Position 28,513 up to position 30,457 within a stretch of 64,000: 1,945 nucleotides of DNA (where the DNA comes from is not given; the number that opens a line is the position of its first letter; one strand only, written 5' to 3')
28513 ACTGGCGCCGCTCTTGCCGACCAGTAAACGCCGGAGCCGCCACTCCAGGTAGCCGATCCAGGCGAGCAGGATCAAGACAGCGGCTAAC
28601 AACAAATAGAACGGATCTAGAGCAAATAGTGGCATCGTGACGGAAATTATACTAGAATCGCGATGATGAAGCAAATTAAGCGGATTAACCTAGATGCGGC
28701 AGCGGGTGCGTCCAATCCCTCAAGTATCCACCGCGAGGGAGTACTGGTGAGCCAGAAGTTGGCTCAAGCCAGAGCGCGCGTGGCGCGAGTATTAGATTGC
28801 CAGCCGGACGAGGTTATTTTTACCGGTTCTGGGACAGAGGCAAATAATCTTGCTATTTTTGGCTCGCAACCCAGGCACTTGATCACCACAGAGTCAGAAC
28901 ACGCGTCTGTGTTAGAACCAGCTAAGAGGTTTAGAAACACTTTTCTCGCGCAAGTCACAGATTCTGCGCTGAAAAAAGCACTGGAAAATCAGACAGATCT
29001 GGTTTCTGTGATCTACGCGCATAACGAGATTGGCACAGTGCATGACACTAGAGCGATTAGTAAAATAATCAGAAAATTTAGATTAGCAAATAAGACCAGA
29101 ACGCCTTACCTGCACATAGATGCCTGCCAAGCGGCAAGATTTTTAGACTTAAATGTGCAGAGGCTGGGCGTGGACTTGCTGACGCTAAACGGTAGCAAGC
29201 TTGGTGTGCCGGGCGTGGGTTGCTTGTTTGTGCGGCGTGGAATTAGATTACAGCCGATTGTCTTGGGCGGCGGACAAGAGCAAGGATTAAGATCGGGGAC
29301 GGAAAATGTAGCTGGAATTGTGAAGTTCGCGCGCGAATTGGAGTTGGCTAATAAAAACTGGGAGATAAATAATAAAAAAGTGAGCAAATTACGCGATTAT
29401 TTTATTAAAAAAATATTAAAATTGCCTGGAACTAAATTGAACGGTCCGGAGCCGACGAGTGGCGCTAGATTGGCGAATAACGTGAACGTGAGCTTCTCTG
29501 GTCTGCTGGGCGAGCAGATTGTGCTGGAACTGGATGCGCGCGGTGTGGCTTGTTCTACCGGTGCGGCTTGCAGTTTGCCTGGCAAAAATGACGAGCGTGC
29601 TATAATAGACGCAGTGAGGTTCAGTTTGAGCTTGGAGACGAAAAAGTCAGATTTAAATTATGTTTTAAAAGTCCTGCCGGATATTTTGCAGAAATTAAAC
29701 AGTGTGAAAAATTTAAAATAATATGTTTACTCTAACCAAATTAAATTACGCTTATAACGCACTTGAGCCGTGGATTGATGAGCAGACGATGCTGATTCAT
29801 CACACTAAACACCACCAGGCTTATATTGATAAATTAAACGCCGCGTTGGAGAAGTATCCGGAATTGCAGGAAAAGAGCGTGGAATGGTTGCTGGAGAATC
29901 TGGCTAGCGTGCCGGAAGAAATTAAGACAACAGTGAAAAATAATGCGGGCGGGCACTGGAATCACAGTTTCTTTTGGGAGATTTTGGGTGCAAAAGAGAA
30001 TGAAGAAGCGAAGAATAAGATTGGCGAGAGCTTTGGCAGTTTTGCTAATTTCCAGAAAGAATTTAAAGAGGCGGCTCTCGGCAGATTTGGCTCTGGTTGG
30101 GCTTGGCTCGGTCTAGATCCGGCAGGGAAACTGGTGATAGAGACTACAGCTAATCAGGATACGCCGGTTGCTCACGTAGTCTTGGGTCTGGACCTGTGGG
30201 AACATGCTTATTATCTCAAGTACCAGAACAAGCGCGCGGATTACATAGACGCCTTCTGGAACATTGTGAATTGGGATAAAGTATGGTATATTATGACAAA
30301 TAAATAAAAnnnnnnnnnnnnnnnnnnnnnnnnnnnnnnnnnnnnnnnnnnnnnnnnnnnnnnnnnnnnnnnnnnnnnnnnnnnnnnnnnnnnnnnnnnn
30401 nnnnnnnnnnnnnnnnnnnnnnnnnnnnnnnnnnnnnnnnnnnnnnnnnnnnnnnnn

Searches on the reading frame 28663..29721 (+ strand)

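Call 9: search_protein_families(library=pfam, proteins=[window:28663-29721:+], max_evalue=0.01)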
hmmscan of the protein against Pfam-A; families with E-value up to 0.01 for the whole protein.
window:28663-29721:+ (352 aa): 1 family
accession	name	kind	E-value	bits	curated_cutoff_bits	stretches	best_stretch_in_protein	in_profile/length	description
PF00266.25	Aminotran_5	-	2.9e-43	148.7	21.5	1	16-333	27-370/371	Aminotransferase class-V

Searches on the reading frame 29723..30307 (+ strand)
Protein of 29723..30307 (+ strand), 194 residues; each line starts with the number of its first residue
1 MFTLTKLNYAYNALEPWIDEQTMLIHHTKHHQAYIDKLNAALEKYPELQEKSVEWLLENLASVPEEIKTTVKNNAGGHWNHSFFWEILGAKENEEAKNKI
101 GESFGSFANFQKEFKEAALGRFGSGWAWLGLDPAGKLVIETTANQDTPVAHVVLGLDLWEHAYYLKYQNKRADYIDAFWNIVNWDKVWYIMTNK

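Call 58: search_protein_families(library=pfam, proteins=[window:29723-30307:+], max_evalue=0.01)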
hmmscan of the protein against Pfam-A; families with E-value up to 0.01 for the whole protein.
window:29723-30307:+ (194 aa): 2 families
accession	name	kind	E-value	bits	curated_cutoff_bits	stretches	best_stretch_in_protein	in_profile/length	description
PF02777.23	Sod_Fe_C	-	3.4e-38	130.2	20.9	1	94-187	3-99/102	Iron/manganese superoxide dismutases, C-terminal domain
PF00081.27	Sod_Fe_N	-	5.7e-29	100.9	27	1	2-88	2-81/82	Iron/manganese superoxide dismutases, alpha-hairpin domain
